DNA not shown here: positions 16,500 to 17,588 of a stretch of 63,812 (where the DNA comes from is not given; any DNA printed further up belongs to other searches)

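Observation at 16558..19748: Cupredoxin / Cyc2-like cytochrome-porin / cupredoxin operon: candidate outer-membrane metal-redox module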

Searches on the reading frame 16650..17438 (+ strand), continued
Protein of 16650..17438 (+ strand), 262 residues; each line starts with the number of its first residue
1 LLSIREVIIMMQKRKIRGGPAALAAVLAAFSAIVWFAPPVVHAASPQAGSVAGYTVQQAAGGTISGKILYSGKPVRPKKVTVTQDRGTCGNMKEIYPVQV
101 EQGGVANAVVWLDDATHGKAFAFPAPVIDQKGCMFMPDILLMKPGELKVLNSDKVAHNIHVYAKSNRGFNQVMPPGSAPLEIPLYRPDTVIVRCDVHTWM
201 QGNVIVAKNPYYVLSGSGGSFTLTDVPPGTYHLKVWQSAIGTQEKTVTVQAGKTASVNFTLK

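Call 79: search_solved_structures(query=A2, max_evalue=10, show_alignments=4)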
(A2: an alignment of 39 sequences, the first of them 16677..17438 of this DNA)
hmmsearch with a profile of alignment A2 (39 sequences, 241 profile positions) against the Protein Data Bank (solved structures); distinct sequences matched with E-value up to 10: 43.
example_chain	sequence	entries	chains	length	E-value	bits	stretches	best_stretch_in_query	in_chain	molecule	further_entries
9c7v_B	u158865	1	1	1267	1.6e-10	43.9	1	182-229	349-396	BOS complex subunit NOMO2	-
4wi0_B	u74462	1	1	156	1.3e-05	27.8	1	183-231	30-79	Cellulosomal scaffoldin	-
1sf3_A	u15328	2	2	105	2.3e-05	27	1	100-183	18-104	Amicyanin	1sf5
4u3s_B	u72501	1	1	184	3.2e-05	26.5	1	183-231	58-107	Cellulosomal scaffoldin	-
1sfd_A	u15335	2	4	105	4.4e-05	26.1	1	100-183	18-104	Amicyanin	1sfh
4p5r_A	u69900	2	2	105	0.00011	24.8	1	100-183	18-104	Amicyanin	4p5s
2gb2_A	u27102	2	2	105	0.00011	24.7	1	100-183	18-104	Amicyanin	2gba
1mda_A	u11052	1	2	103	0.00013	24.6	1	100-183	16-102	AMICYANIN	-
2qdv_A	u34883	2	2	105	0.00013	24.6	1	100-183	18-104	Amicyanin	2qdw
1aac_A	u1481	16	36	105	0.00013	24.5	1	100-183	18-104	AMICYANIN | PROTEIN (AMICYANIN)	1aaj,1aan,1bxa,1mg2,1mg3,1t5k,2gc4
3ply_A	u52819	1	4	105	0.00036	23.1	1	100-183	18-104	Amicyanin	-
5fc9_A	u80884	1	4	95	0.0012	21.3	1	112-183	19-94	Blue (Type 1) copper domain protein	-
9cck_A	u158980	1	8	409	0.0021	20.6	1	112-183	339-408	Copper-containing nitrite reductase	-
1nkg_A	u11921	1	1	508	0.0021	20.6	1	187-236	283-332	Rhamnogalacturonase B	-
2xhn_A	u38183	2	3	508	0.0021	20.6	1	187-236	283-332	RHAMNOGALACTURONASE B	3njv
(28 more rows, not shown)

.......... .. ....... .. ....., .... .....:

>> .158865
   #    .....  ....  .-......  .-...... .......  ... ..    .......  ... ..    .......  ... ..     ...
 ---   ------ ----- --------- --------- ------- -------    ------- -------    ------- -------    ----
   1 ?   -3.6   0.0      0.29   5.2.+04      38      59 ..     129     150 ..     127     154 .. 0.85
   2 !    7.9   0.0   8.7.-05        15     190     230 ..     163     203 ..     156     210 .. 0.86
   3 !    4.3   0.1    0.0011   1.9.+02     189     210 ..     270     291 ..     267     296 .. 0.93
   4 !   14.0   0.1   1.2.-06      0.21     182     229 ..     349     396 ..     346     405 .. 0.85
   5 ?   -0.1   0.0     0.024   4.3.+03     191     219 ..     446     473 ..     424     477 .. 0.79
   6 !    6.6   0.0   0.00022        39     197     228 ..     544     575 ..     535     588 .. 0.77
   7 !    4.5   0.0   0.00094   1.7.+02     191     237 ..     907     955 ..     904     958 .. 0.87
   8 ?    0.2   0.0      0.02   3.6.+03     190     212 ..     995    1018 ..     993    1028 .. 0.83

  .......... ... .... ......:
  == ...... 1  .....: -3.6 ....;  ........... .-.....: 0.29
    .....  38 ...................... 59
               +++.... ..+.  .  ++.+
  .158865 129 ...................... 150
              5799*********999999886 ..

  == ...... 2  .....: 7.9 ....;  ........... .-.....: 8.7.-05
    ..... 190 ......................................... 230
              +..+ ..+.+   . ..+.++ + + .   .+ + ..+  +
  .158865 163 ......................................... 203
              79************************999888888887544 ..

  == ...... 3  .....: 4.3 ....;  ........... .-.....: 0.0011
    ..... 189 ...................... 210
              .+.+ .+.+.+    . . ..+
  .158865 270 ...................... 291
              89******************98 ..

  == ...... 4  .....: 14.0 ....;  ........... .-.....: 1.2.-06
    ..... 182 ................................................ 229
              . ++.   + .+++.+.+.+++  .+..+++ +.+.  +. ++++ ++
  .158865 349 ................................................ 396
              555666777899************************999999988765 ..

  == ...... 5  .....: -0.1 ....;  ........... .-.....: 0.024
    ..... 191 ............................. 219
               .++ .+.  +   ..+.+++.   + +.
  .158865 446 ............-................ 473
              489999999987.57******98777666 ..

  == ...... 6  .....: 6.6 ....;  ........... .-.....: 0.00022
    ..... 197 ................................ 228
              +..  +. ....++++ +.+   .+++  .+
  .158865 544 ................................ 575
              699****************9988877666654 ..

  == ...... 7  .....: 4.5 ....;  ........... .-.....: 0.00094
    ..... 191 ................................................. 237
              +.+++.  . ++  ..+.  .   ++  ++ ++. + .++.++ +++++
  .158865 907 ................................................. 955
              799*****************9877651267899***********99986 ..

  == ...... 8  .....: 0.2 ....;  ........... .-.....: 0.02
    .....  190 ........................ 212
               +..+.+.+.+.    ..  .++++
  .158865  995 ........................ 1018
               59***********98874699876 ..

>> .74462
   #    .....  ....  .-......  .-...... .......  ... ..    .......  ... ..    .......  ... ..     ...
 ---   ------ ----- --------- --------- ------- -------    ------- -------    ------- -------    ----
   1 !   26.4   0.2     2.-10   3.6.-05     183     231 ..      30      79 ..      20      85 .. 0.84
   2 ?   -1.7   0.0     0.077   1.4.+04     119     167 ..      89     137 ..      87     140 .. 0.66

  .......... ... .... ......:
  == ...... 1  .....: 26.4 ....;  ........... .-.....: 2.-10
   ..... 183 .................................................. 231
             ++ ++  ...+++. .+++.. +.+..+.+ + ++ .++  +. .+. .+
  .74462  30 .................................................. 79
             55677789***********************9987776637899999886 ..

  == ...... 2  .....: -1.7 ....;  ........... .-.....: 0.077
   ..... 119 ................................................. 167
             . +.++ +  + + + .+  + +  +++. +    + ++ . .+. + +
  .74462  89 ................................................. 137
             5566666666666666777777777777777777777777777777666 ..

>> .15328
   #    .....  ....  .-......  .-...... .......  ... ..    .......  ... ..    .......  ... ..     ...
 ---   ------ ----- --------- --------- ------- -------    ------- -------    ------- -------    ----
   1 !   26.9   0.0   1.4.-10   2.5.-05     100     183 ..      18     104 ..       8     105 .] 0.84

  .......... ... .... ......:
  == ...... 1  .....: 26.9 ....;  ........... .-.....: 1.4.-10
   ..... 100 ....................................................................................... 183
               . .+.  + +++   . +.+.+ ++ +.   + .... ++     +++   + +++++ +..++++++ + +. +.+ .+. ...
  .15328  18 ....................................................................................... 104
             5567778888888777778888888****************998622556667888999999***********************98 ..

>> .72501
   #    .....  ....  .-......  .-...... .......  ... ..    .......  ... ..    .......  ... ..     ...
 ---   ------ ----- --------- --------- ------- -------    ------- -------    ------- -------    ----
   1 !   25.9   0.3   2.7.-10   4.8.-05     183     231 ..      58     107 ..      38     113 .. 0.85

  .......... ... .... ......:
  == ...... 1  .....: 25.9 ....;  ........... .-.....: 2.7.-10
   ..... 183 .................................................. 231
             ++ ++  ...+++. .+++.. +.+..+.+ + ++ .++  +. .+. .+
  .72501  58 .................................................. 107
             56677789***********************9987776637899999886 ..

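Call 85: find_related_loci(query=A2, collection=metagenome_contigs, flank=5000)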
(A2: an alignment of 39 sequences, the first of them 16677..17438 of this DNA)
Query A2 (253 aa) in metagenome_contigs; peptide patterns used: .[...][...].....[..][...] (x = any residue, [..] = any of these).
600 stretches matched a pattern (row limit reached: there are more); 595 encode a relative of the query (tblastn E <= 1e-3); the best 80 are kept; 80 distinct loci.
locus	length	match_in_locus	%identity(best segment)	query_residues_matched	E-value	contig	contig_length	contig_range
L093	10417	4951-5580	65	43-252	8e-96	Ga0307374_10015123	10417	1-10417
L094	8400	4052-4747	54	22-253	1e-84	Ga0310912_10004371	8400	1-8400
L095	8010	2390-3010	57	47-253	8e-84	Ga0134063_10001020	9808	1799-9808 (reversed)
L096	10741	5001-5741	54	1-252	3e-89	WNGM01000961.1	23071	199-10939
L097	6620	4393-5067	37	23-252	2e-50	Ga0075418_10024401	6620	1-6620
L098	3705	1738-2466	37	3-252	2e-49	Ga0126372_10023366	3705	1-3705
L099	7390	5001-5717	36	13-252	3e-48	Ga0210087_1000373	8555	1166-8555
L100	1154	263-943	36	13-252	1e-49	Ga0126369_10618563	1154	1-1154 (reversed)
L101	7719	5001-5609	42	52-253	2e-46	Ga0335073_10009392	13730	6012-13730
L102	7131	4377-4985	38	52-252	2e-46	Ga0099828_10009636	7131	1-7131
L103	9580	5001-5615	38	50-252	5e-46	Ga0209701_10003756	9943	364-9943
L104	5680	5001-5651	39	39-247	1e-45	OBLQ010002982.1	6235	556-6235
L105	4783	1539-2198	35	28-252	5e-45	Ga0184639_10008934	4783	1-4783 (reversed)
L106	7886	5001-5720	37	10-253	5e-45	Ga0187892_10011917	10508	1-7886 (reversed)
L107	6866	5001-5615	40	53-252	5e-45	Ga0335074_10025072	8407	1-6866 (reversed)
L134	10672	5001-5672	37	41-253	2e-41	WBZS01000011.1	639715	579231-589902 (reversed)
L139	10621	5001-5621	35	52-253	1e-40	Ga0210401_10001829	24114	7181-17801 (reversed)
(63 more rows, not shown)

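Call 89: search_protein_families(library=pfam, proteins=[L139:2506-4008:+, L139:4011-4883:+, L139:4923-5636:+, L139:5690-6499:+, L139:6560-8335:+, L097:1610-4303:+, L134:3819-4886:+, L134:5688-6782:+, L134:6837-8054:+, L134:1825-2967:+], max_evalue=0.001)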
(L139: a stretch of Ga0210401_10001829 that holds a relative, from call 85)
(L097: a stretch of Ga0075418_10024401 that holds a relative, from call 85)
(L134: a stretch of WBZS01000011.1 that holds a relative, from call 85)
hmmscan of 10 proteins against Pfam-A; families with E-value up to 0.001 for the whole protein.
L139:2506-4008:+ (500 aa): 0 families

L139:4011-4883:+ (290 aa): 2 families
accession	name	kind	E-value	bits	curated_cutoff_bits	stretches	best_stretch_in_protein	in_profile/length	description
PF00034.26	Cytochrom_C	-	9e-22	78.6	21.3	2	160-252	2-89/90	Cytochrome c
PF13442.11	Cytochrome_CBB3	-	3.2e-18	66.2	27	2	159-249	3-68/68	Cytochrome C oxidase, cbb3-type, subunit III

L139:4923-5636:+ (237 aa): 3 families
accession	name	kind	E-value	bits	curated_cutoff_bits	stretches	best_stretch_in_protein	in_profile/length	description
PF13620.12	CarboxypepD_reg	-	5e-10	40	32.3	1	181-232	29-81/82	Carboxypeptidase regulatory-like domain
PF13715.12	CarbopepD_reg_2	-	3.5e-07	30.6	32.2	1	181-234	25-78/88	CarboxypepD_reg-like domain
PF14686.12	fn3_3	-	2.8e-05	24.3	24.4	1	185-227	30-74/75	Polysaccharide lyase family 4, domain II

L139:5690-6499:+ (269 aa): 2 families
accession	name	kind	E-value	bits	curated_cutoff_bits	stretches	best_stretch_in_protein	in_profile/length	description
PF00116.26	COX2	-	2.2e-09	37.7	22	1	177-247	44-114/120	Cytochrome C oxidase subunit II, periplasmic domain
PF13473.12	Cupredoxin_1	-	7e-05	23.2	27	1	176-236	32-93/104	Cupredoxin-like domain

L139:6560-8335:+ (591 aa): 1 family
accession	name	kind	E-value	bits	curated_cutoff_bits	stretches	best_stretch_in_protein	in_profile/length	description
PF00115.25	COX1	-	4.3e-129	431.6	34.8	1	31-510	2-436/436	Cytochrome C and Quinol oxidase polypeptide I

L097:1610-4303:+ (897 aa): 7 families
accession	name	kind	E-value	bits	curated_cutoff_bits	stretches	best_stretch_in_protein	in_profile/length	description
PF00034.26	Cytochrom_C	-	2.5e-34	118.9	21.3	4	345-423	2-89/90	Cytochrome c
PF13442.11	Cytochrome_CBB3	-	6.2e-27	94.2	27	0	448-531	2-68/68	Cytochrome C oxidase, cbb3-type, subunit III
PF22113.1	Mtrc-MtrF_II-IV_dom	-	3.6e-09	36.8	30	1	242-332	78-164/176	Outer membrane cytochrome MtrC/MtrF-like, domains II/IV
PF14522.11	Cytochrome_C7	-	6.7e-09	35.9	24.8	0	245-331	13-66/67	Cytochrome c7 and related cytochrome c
PF14537.11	Cytochrom_c3_2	-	4.1e-06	27.6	25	0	282-361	2-65/79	Cytochrome c3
PF02433.20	FixO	-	0.00064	19.7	29.6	0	815-848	104-137/219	Cytochrome C oxidase, mono-heme subunit/FixO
PF02085.21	Cytochrom_CIII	-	0.00091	20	22.9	0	272-360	18-101/101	Class III cytochrome C family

L134:3819-4886:+ (355 aa): 3 families
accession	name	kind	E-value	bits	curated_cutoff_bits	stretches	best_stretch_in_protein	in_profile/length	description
PF03150.19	CCP_MauG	-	1.6e-60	204.5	25.6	1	63-207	3-146/149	Di-haem cytochrome c peroxidase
PF00034.26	Cytochrom_C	-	3.2e-08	35.2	21.3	1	220-345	4-89/90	Cytochrome c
PF09086.16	DUF1924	-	5.1e-05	24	22.5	0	65-100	9-44/96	Domain of unknown function (DUF1924)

L134:5688-6782:+ (364 aa): 17 families
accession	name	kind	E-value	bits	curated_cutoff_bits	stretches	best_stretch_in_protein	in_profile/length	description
PF10282.15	Lactonase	-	6.4e-21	75.4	21.7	2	222-345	189-324/344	Lactonase, 7-bladed beta-propeller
PF25174.1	Beta-prop_THOC3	-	1.2e-20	74.1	305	3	231-351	54-168/272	THOC3 beta-propeller domain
PF21783.3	YNCE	-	2.1e-18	67.2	27.1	2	195-362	169-334/339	YNCE-like beta-propeller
PF02239.22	Cytochrom_D1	-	2.3e-11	43.3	25.5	0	241-354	10-119/368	Cytochrome D1 heme domain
PF23414.1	Beta-prop_EML_2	-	1.4e-09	38.2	90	0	274-353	3-80/266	Echinoderm microtubule-associated protein second beta-propeller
PF16819.11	DUF5074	-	2.1e-09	37.4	27.2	0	247-349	118-219/353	Domain of unknown function (DUF5074)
PF08450.18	SGL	-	5.2e-08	33.2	26.3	0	123-235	116-234/246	SMP-30/Gluconolactonase/LRE-like region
PF24814.1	WD40_Prp19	-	1.7e-07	31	320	1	154-270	105-223/281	Prp19 WD40 domain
PF25175.1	Beta-prop_WDR5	-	8.7e-07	28.9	250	1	121-266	117-266/296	WDR5 beta-propeller domain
PF24796.1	WDR55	-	1.2e-06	28.2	200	0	187-291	59-159/296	WDR55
PF01731.26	Arylesterase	-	2.7e-06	27.9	21.3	0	80-96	55-71/86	Arylesterase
PF25168.1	Beta-prop_WDR36-Utp21_2nd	-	6e-06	26.2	84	0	122-202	222-302/335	WDR36/Utp21 second beta-propeller domain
PF24807.1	WD40_CDC20-Fz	-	5.2e-05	23.1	200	1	145-351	57-262/292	CDC20/Fizzy WD40 domain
PF24684.1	Vgb_lyase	-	8e-05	22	50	1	127-359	31-270/290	Virginiamycin B lyase family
PF06433.17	Me-amine-dh_H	-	0.00011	21.8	21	0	307-349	90-133/343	Methylamine dehydrogenase heavy chain (MADH)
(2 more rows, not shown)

L134:6837-8054:+ (405 aa): 0 families

L134:1825-2967:+ (380 aa): 4 families
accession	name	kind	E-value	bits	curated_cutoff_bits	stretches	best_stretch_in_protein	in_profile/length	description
PF22725.1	GFO_IDH_MocA_C3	-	2.5e-26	92.5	27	1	142-279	3-123/124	GFO/IDH/MocA C-terminal domain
PF01408.29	GFO_IDH_MocA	-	7.1e-26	91.7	24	1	6-130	1-118/120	Oxidoreductase family, NAD-binding Rossmann fold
PF02894.22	GFO_IDH_MocA_C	-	1.6e-17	64.5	22.9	1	144-375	1-215/218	Oxidoreductase family, C-terminal alpha/beta domain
PF03807.23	F420_oxidored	-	0.00075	20.5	21.6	0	8-89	2-74/94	NADP oxidoreductase coenzyme F420-dependent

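Call 99: find_homologous_proteins(query=L139:2506-4008:+)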
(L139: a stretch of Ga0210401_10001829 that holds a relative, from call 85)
Query L139:2506-4008:+ (500 aa): 4983 proteins with E <= 0.001 among 8000 candidates; the best 120 are listed.
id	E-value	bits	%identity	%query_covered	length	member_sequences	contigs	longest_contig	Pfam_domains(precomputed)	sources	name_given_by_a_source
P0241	0.0e+0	1118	96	100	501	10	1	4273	-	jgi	jgi:hypothetical protein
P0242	0.0e+0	1096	95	100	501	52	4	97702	-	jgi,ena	jgi:hypothetical protein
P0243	2.1e-296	1001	87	100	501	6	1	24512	-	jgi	jgi:hypothetical protein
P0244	2.3e-286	968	83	100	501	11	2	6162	-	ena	-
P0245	6.0e-264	894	79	100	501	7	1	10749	-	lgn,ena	-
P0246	6.6e-264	894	78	100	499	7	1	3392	-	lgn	-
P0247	4.4e-263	892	78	100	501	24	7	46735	-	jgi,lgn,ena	jgi:hypothetical protein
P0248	3.9e-254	862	79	96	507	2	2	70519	-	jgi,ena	jgi:hypothetical protein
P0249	4.7e-254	862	75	100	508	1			-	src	-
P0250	5.5e-251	852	76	99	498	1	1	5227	-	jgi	jgi:hypothetical protein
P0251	7.9e-251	851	76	99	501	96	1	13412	-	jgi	jgi:hypothetical protein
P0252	2.2e-250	850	78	96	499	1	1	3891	-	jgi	jgi:hypothetical protein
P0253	1.0e-249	847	76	99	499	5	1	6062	-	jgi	jgi:hypothetical protein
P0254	1.5e-249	847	79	93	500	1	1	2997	-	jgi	jgi:hypothetical protein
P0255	1.9e-249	847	77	99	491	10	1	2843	-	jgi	jgi:hypothetical protein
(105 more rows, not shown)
